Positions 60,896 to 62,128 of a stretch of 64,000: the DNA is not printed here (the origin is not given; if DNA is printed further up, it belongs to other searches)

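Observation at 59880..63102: AT-rich three-gene operon (NA37-like + PD-(D/E)xK-like + unknown) in ICE cargo: candidate undescribed defence or DNA-surveillance system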

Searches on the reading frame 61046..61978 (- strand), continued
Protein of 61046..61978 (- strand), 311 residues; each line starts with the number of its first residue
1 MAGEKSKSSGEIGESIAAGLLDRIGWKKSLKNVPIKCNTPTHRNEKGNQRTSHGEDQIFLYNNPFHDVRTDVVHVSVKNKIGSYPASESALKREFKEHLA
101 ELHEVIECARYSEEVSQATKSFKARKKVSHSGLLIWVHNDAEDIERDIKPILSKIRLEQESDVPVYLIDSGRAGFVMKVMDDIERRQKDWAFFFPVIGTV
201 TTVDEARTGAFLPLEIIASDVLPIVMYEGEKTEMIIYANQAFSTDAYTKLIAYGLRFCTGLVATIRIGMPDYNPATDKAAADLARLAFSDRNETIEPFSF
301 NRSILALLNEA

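Call 73: predict_structure(alignment_id=A3)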
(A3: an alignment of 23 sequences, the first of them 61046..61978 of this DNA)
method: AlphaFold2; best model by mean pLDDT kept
length: 311 residues; sequences in the alignment: 23
mean_pLDDT: 85.9   pTM: 0.83
mean pLDDT of the five models: 85.9, 84.5, 83.4, 82.2, 81.7
residues with pLDDT >= 90: 155; 70-90: 120; 50-70: 32; < 50: 4
segments of 3 or more residues with pLDDT < 50: 1-3
pLDDT, mean of each block of 10 residues (from residue 1): 59 83 90 91 87 93 88 93 87 91 93 93 92 92 86 72 88 91 89 74 71 87 87 91 94 79 88 92 90 90 67 40
secondary structure, 60 per line:
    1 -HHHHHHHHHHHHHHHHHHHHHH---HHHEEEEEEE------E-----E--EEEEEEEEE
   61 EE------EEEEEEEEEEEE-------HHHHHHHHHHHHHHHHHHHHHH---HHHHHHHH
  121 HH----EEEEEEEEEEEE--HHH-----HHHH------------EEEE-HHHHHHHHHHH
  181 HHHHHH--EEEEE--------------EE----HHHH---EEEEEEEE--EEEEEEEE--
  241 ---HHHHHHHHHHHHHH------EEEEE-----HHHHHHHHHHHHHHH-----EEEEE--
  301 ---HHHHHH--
elements in order: H2-23 E30-36 E52-62 E69-80 H88-109 H113-122 E127-138 H149-152 E165-168 H170-186 E189-193 H214-217 E221-228 E231-238 H244-257 E264-268 H274-288 E294-298 H304-309

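Call 75: search_protein_representatives(alignment_id=A3)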
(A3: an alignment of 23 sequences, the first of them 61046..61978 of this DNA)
Query: 23 sequences, 312 profile positions. Proteins with E-value up to 0.001 (for the whole library): 465; up to 1e-10: 258; up to 1e-30: 137. The best 150 are listed.
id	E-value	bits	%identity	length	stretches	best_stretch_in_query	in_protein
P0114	5.5e-146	502.1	-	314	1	1-312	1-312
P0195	1.6e-112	392.1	-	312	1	2-311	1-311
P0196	2.0e-111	388.6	-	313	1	2-309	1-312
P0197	6.8e-103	360.5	-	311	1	2-305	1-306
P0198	4.6e-100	351.2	-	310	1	1-310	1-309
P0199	2.5e-95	335.7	-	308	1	2-310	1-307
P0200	5.4e-91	321.4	-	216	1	99-312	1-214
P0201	3.6e-88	312.1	-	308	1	1-311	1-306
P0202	2.5e-87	309.4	-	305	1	2-311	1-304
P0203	1.1e-83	297.5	-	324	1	2-304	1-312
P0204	6.6e-83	294.9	-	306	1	1-308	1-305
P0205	4.1e-82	292.3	-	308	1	1-311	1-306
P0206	7.1e-72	258.6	-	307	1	1-308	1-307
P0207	2.3e-70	253.7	-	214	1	2-213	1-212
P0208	9.0e-70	251.7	-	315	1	1-310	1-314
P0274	7.2e-42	160.1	-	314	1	2-298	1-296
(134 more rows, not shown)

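Call 77: fold_search(model_id=the predicted structure, library=pdb)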
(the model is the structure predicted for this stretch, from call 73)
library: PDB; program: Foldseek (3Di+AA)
matches with E <= 10: 871; with E <= 0.001: 0
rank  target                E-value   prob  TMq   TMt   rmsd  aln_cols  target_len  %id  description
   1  4w5o_A                1.2e-03  0.60  0.20  0.10  16.4       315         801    6  The Crystal Structure of Human Argonaute2 Bound to a Guide and Target RNA Containing Seed Pairing from 2-9 (released 2014-11-12)
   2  5js1_A                1.4e-03  0.44  0.19  0.10  16.0       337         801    5  Human Argonaute2 Bound to an siRNA (released 2016-07-20)
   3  8f3d_A                1.8e-03  0.30  0.16  0.10  22.8       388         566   10  3-methylcrotonyl-CoA carboxylase in filament, beta-subunit centered (released 2023-01-11)
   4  9q3g_A                2.9e-03  0.44  0.21  0.10  20.2       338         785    6  Cryo-EM structure of human AGO1 in complex with guide RNA (released 2025-10-29)
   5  4w5t_A                2.9e-03  0.41  0.20  0.10  17.4       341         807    5  The Crystal Structure of Human Argonaute2 Bound to a Guide and Target RNA Containing Seed Pairing from 2-7 (released 2014-11-12)
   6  4w5n_A                3.3e-03  0.41  0.19  0.10  18.9       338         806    6  The Crystal Structure of Human Argonaute2 Bound to a Defined Guide RNA (released 2014-11-12)
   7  4kre_A                3.7e-03  0.38  0.20  0.11  16.2       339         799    5  Structure of Human Argonaute-1 bound to endogenous Sf9 RNA (released 2013-06-19)
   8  4f3t_A                4.4e-03  0.51  0.19  0.10  13.8       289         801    6  Human Argonaute-2 - miR-20a complex (released 2012-05-30)
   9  8q3b_E                5.3e-03  1.00  0.26  0.36   7.4       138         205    9  The closed state of the ASFV apo-RNA polymerase (released 2024-02-14)
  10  5ki6_A                5.3e-03  0.28  0.19  0.10  17.9       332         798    5  Human Argonaute-2 bound to a guide RNA with a nucleobase modification at position 1 (released 2016-07-20)
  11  4z4i_A                5.6e-03  0.38  0.19  0.10  15.2       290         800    6  Human Argonaute2 A481T Mutant Bound to t1-G Target RNA (released 2015-09-23)
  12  5t7b_A                5.6e-03  0.35  0.20  0.11  17.4       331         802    5  Argonaute-2 - 5'-(E)-vinylphosphonate 2'-O-methyl-uridine modified mrTTR guide RNA complex (released 2016-12-14)
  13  4z4d_A                5.6e-03  0.30  0.18  0.09  16.9       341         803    6  Human Argonaute2 Bound to t1-G Target RNA (released 2015-09-23)
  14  4z4e_A                6.0e-03  0.33  0.20  0.11  17.6       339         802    5  Human Argonaute2 Bound to t1-U Target RNA (released 2015-09-23)
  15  4w5r_A                6.0e-03  0.33  0.19  0.10  18.1       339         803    5  The Crystal Structure of Human Argonaute2 Bound to a Guide and Target RNA Containing Seed Pairing from 2-8 (Long Targe (released 2014-11-12)
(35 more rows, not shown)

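Call 83: find_homologous_proteins(query=A6, max_evalue=1e-10)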
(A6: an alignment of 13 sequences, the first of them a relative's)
Query A6 (13 sequences) (307 aa, profile of the alignment): 10 proteins with E <= 1e-10 among 2909 candidates.
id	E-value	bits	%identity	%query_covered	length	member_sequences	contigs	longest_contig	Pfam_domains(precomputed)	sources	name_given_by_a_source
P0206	1.7e-107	377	100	100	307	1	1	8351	PF26115.1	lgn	-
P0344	9.8e-103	362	84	100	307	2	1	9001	PF26115.1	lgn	-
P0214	4.6e-102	360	26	98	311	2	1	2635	PF26115.1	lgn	-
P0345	2.3e-96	341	71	100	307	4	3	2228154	PF26115.1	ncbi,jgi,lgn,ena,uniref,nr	ncbi:hypothetical protein RMB03_07900 [Acinetobacter sp. V91_7]|jgi:hypothetical protein|uniref:hypo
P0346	2.1e-92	328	27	98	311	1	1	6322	PF26115.1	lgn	-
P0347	9.9e-88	312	27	98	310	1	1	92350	PF26115.1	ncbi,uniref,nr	ncbi:hypothetical protein ORM77_25380 [Bacillus cereus]|uniref:GapS4a family protein n=1 Tax=Bacillu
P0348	5.2e-76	274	26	98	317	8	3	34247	PF26115.1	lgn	-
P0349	5.7e-74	267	26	88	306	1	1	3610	PF26115.1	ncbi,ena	-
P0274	7.2e-73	264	26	97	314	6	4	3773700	PF26115.1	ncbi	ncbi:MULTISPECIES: GapS4a family protein [unclassified Bacillus (in: firmicutes)]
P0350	3.7e-53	199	27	60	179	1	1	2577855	PF26115.1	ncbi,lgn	ncbi:hypothetical protein ACT7DZ_37890 [Bacillus cereus]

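Call 84: find_encoding_contigs(protein=P0345, flank=4000, max_places=2)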
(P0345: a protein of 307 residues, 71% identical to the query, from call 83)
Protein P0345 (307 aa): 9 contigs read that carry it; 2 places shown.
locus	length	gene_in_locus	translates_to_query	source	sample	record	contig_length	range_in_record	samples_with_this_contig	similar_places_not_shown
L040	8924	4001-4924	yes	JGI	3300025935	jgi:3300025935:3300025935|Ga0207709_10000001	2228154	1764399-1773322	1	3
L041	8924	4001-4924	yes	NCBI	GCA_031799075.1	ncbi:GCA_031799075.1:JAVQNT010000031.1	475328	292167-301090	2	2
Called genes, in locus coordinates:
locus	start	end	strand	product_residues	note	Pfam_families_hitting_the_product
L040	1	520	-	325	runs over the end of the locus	PF01380:SIS, PF00571:CBS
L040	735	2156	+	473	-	PF01406:tRNA-synt_1e, PF00133:tRNA-synt_1 (weak), PF09334:tRNA-synt_1g (weak), PF01921:tRNA-synt_1f (weak), PF09190:DALR_2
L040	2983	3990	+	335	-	-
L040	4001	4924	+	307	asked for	PF26115:PDDEXK_GAPS4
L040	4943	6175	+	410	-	PF26110:GAPS4b_N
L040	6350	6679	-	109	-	-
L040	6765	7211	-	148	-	PF01638:HxlR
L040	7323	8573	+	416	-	PF00083:Sugar_tr, PF07690:MFS_1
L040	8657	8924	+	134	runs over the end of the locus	-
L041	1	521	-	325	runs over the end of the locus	PF01380:SIS, PF00571:CBS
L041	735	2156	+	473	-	PF01406:tRNA-synt_1e, PF09334:tRNA-synt_1g (weak), PF00133:tRNA-synt_1 (weak), PF09334:tRNA-synt_1g (weak), PF01921:tRNA-synt_1f (weak), PF09190:DALR_2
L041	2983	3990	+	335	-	-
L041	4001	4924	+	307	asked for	PF26115:PDDEXK_GAPS4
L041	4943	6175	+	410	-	PF26110:GAPS4b_N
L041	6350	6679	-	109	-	-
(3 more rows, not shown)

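Call 85: find_encoding_contigs(protein=P0347, flank=4000, max_places=2)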
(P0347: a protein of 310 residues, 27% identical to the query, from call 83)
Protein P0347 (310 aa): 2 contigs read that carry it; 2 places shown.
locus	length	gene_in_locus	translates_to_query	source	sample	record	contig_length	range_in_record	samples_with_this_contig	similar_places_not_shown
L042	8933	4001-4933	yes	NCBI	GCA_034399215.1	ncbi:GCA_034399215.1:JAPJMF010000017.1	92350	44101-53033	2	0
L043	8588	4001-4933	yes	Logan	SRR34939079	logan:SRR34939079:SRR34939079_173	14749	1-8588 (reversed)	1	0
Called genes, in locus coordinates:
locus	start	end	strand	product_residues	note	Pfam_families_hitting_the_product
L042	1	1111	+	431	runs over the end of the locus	-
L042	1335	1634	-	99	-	-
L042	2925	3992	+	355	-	PF04245:NA37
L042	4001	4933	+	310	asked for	PF26115:PDDEXK_GAPS4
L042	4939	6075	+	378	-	PF26110:GAPS4b_N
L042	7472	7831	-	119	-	PF12844:HTH_19 (faint), PF01381:HTH_3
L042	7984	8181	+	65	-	PF12844:HTH_19, PF13443:HTH_26 (weak), PF13560:HTH_31 (weak), PF01381:HTH_3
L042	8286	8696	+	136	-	-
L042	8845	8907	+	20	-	PF08050:Tet_res_leader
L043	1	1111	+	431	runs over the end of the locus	-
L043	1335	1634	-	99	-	-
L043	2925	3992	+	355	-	PF04245:NA37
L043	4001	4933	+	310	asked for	PF26115:PDDEXK_GAPS4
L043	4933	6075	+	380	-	PF26110:GAPS4b_N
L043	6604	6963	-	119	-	-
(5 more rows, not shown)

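Call 86: find_encoding_contigs(protein=P0348, flank=4000, max_places=2)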
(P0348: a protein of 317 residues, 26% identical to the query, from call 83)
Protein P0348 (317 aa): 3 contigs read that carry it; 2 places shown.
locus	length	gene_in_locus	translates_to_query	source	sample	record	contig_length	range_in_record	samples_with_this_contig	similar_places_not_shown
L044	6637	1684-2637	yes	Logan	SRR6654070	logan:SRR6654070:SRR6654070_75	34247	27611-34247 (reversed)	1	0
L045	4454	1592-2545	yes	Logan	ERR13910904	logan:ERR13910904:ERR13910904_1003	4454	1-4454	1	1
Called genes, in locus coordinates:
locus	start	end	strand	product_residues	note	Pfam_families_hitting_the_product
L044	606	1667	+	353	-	PF04245:NA37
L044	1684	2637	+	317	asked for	PF26115:PDDEXK_GAPS4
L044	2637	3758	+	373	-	PF26110:GAPS4b_N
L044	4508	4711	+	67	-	PF00313:CSD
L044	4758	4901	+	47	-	-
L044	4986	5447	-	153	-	PF02559:CarD_TRCF_RID, PF21095:CarD_C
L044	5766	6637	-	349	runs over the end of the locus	PF08240:ADH_N, PF01262:AlaDh_PNT_C (weak), PF02826:2-Hacid_dh_C (faint), PF00107:ADH_zinc_N, PF13602:ADH_zinc_N_2 (weak)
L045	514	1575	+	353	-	PF04245:NA37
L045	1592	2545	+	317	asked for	PF26115:PDDEXK_GAPS4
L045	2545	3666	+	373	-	PF26110:GAPS4b_N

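Call 87: find_encoding_contigs(protein=P0274, flank=4000, max_places=2)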
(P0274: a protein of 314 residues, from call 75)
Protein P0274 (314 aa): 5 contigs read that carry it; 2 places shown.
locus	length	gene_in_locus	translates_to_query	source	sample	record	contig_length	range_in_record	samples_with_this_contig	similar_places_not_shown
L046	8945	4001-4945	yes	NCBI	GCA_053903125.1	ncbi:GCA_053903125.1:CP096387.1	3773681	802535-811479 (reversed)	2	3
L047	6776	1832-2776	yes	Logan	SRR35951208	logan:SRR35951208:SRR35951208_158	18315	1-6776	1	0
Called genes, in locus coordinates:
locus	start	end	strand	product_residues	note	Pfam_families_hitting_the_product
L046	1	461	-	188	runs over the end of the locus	-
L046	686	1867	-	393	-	PF08874:DUF1835, PF12395:DUF3658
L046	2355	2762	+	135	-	PF08378:NERD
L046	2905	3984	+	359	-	PF04245:NA37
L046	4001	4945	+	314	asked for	PF26115:PDDEXK_GAPS4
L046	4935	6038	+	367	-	PF26110:GAPS4b_N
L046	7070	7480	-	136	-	PF20118:DUF6508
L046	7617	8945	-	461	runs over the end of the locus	PF01938:TRAM, PF05958:tRNA_U5-meth_tr, PF13649:Methyltransf_25 (faint), PF05175:MTS (faint), PF03602:Cons_hypoth95 (weak), PF13847:Methyltransf_31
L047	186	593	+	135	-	PF08378:NERD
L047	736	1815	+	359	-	PF04245:NA37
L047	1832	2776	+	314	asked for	PF26115:PDDEXK_GAPS4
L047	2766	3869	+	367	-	PF26110:GAPS4b_N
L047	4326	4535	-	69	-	PF00376:MerR, PF13411:MerR_1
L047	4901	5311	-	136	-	PF20118:DUF6508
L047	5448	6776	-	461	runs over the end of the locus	PF01938:TRAM, PF05958:tRNA_U5-meth_tr, PF13649:Methyltransf_25 (faint), PF05175:MTS (faint), PF03602:Cons_hypoth95 (weak), PF13847:Methyltransf_31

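Call 88: find_encoding_contigs(protein=P0349, flank=4000, max_places=2)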
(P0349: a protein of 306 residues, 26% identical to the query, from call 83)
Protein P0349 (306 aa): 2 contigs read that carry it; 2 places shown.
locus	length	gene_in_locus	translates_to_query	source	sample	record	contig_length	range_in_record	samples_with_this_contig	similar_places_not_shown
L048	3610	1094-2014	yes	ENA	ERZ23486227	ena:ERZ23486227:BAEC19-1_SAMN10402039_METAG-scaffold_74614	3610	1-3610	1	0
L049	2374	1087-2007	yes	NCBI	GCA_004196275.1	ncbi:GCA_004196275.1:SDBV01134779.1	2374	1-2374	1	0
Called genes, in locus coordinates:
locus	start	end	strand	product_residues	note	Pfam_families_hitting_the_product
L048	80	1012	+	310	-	-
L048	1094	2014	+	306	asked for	PF26115:PDDEXK_GAPS4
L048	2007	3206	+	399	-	-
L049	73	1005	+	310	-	-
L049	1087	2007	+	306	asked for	PF26115:PDDEXK_GAPS4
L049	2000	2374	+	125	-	?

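Call 89: find_encoding_contigs(protein=P0346, flank=4000, max_places=2)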
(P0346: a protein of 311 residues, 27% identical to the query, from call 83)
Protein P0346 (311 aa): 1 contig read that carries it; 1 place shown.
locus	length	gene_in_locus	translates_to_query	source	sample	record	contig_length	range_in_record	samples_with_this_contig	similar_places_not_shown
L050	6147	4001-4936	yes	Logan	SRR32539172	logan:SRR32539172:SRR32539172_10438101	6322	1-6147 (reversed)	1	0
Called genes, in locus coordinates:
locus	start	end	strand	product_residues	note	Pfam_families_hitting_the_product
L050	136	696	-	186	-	PF01695:IstB_IS21, PF00308:Bac_DnaA (weak), PF02562:PhoH (weak), PF20720:nSTAND3 (weak)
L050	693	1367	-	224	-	PF22483:Mu-transpos_C_2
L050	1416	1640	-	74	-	-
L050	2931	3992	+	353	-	PF04245:NA37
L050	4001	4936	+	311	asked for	PF26115:PDDEXK_GAPS4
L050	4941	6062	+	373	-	PF26110:GAPS4b_N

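Call 93: search_protein_families(library=pfam, proteins=[L048:80-1009:+, L040:2983-3987:+, L042:2925-3989:+], max_evalue=0.01)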
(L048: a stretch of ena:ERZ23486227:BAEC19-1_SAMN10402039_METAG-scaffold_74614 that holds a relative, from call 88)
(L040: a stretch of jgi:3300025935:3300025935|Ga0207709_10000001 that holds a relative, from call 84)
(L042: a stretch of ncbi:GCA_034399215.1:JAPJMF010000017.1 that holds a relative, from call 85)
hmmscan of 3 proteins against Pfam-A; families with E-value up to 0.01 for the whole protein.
L048:80-1009:+ (310 aa): 0 families

L040:2983-3987:+ (335 aa): 0 families

L042:2925-3989:+ (355 aa): 1 family
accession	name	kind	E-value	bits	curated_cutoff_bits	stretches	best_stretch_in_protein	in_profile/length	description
PF04245.18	NA37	-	2.2e-34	119.7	24.6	1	13-326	1-304/325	37-kD nucleoid-associated bacterial protein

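Call 103: find_encoding_contigs(protein=P0075, flank=8000, max_places=4)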
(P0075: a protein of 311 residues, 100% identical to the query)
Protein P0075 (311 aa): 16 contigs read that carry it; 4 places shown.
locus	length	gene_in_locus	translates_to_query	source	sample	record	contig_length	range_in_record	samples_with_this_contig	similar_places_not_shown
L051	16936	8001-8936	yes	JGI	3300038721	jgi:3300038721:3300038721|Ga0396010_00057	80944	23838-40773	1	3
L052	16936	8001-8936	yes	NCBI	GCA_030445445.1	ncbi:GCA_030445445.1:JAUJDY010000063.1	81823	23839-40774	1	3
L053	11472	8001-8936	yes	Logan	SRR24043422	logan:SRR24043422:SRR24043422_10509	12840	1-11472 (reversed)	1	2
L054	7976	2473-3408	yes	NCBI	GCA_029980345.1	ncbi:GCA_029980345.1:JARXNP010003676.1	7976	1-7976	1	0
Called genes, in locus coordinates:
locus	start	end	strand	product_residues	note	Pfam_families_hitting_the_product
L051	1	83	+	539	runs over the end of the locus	PF12161:HsdM_N (faint), PF02384:N6_Mtase, PF01170:UPF0020 (weak)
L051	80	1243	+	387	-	PF17761:DUF1016_N, PF06250:YhcG_C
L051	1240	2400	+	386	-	PF01420:Methylase_S (faint)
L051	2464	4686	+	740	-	PF28527:DUF8425, PF20720:nSTAND3 (faint), PF07728:AAA_5, PF28529:McrB_lid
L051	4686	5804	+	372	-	PF10117:McrBC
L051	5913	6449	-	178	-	-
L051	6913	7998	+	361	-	PF04245:NA37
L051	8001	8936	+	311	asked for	PF26115:PDDEXK_GAPS4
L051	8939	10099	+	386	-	PF26110:GAPS4b_N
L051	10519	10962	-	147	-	PF00816:Histone_HNS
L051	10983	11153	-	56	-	-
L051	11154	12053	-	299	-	PF00563:EAL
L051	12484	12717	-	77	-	-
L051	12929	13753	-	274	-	-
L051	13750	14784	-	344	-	-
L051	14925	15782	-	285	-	PF04002:RadC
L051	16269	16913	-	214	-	-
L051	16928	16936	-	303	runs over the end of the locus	PF01464:SLT (weak)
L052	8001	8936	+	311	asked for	PF26115:PDDEXK_GAPS4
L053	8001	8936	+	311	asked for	PF26115:PDDEXK_GAPS4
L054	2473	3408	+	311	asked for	PF26115:PDDEXK_GAPS4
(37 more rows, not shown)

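Call 109: search_protein_families(library=pfam, proteins=[L051:80-1240:+, L051:1240-2397:+, L051:2464-4683:+, L051:4686-5801:+, L051:5913-6449:-], max_evalue=0.001)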
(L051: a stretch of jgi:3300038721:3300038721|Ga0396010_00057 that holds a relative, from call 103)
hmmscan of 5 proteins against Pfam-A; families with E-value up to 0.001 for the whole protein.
L051:80-1240:+ (387 aa): 2 families
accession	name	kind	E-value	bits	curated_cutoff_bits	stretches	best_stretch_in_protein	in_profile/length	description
PF06250.17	YhcG_C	-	6.7e-56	188.9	32.5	1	213-365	2-156/157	YhcG PDDEXK nuclease domain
PF17761.7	DUF1016_N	-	4.6e-40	137.3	32.8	1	21-186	1-137/137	DUF1016 N-terminal domain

L051:1240-2397:+ (386 aa): 1 family
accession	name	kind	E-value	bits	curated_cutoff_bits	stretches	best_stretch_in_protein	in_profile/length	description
PF01420.25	Methylase_S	-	4.2e-08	34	22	0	73-169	68-160/168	Type I restriction modification DNA specificity domain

L051:2464-4683:+ (740 aa): 5 families
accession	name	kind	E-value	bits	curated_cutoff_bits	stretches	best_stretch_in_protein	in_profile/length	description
PF07728.20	AAA_5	-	5.8e-28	98.1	22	1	475-632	1-139/139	AAA domain (dynein-related subfamily)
PF20720.3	nSTAND3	-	1.7e-05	25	27.2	1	463-501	7-45/155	Novel STAND NTPase 3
PF00004.35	AAA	-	3.9e-05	24.5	21.2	1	476-632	1-123/131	ATPase family associated with various cellular activities (AAA)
PF01695.23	IstB_IS21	-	0.00014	21.9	24.1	1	468-496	87-115/238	IstB-like ATP binding protein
PF02562.22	PhoH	-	0.00064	19.7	27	0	467-506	13-52/205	PhoH-like protein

L051:4686-5801:+ (372 aa): 1 family
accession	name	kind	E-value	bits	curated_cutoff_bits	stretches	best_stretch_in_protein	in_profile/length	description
PF10117.15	McrBC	-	7.6e-20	71.5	23.9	2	25-160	31-166/318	McrBC 5-methylcytosine restriction system component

L051:5913-6449:- (178 aa): 3 families
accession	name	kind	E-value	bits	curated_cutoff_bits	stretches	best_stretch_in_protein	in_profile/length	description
PF12796.13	Ank_2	-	3.8e-05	24.6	27.3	1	121-176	31-84/90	Ankyrin repeats (3 copies)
PF00023.36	Ank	-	0.00012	22.7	21.1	0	151-176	1-26/33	Ankyrin repeat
PF13637.12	Ank_4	-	0.00051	20.7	22.7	1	125-171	3-49/50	Ankyrin repeats (many copies)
